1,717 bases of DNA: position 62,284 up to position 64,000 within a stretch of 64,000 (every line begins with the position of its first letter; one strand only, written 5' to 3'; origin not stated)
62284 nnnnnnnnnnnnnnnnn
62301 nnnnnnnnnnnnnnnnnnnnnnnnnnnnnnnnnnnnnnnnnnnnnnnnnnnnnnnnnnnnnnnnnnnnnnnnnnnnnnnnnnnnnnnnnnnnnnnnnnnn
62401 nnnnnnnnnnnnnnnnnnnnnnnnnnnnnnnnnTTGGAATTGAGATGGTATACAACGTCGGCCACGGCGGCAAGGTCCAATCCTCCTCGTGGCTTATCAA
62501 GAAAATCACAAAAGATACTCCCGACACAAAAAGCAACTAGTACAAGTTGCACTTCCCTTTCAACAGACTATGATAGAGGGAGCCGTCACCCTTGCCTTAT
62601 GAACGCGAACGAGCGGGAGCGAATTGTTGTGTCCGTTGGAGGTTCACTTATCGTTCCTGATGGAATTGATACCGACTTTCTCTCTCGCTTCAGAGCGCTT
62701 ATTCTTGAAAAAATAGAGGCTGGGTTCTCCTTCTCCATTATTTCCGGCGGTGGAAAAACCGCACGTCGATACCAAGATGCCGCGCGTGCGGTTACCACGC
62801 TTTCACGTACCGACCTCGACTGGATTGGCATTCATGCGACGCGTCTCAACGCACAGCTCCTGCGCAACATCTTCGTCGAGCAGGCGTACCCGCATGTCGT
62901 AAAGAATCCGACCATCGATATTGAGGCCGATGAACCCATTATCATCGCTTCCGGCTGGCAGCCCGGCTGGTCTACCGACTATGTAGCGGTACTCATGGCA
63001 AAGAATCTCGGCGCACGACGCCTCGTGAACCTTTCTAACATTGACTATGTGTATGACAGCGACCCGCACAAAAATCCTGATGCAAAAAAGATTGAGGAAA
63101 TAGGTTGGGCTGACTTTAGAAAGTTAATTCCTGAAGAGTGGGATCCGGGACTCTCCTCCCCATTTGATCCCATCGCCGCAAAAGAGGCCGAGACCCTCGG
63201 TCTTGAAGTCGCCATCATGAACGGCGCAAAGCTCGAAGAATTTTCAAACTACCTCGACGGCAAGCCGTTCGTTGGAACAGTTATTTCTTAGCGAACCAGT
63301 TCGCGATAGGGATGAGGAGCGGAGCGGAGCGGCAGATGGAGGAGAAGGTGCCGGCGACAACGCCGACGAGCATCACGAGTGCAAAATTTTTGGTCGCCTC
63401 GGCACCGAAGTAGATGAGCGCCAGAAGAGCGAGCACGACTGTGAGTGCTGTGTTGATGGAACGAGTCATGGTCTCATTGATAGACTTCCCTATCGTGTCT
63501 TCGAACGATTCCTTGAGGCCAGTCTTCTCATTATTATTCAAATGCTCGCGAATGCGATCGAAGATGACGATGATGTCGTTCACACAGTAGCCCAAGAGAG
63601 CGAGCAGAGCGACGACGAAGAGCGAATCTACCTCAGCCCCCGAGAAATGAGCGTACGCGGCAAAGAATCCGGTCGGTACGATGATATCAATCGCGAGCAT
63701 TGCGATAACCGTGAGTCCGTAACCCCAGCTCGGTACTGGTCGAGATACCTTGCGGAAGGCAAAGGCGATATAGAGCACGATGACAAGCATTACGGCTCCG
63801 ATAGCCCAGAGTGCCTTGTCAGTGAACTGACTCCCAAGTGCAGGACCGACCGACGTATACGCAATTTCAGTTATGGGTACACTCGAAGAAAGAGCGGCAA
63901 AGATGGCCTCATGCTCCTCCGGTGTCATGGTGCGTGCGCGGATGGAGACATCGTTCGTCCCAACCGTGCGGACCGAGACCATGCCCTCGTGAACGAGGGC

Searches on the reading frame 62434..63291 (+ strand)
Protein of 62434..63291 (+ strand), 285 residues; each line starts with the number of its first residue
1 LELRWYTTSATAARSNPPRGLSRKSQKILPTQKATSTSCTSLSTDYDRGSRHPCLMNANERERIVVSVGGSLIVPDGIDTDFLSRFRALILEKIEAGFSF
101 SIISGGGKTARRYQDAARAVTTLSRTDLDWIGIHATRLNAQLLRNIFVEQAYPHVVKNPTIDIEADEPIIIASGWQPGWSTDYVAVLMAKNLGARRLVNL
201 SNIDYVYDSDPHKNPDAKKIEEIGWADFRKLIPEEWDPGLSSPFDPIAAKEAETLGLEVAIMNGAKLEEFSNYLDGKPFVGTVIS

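Call 47: search_protein_families(library=pfam, proteins=[window:62434-63291:+], max_evalue=0.001)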
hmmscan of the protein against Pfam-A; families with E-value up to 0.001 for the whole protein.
window:62434-63291:+ (285 aa): 1 family
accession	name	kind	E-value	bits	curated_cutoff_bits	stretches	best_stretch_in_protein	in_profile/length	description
PF00696.33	AA_kinase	-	3.2e-25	89.7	24.9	1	63-263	2-234/234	Amino acid kinase family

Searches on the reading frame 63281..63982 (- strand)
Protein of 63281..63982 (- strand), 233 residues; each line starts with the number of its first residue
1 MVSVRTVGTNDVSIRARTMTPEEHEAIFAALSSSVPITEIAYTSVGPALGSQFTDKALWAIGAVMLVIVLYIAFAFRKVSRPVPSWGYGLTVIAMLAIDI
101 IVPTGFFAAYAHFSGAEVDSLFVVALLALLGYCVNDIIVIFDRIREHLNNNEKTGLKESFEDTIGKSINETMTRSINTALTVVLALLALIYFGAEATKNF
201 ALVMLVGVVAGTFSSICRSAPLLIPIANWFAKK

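Call 47: search_protein_families(library=pfam, proteins=[window:63281-63982:-], max_evalue=0.001)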
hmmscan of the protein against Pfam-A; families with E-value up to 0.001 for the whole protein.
window:63281-63982:- (233 aa): 1 family
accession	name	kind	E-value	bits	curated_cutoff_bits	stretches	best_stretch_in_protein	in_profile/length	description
PF02355.23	SecD_SecF_C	-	6.3e-45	153.3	20.5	1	37-226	13-186/189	Protein export membrane protein SecD/SecF, C-terminal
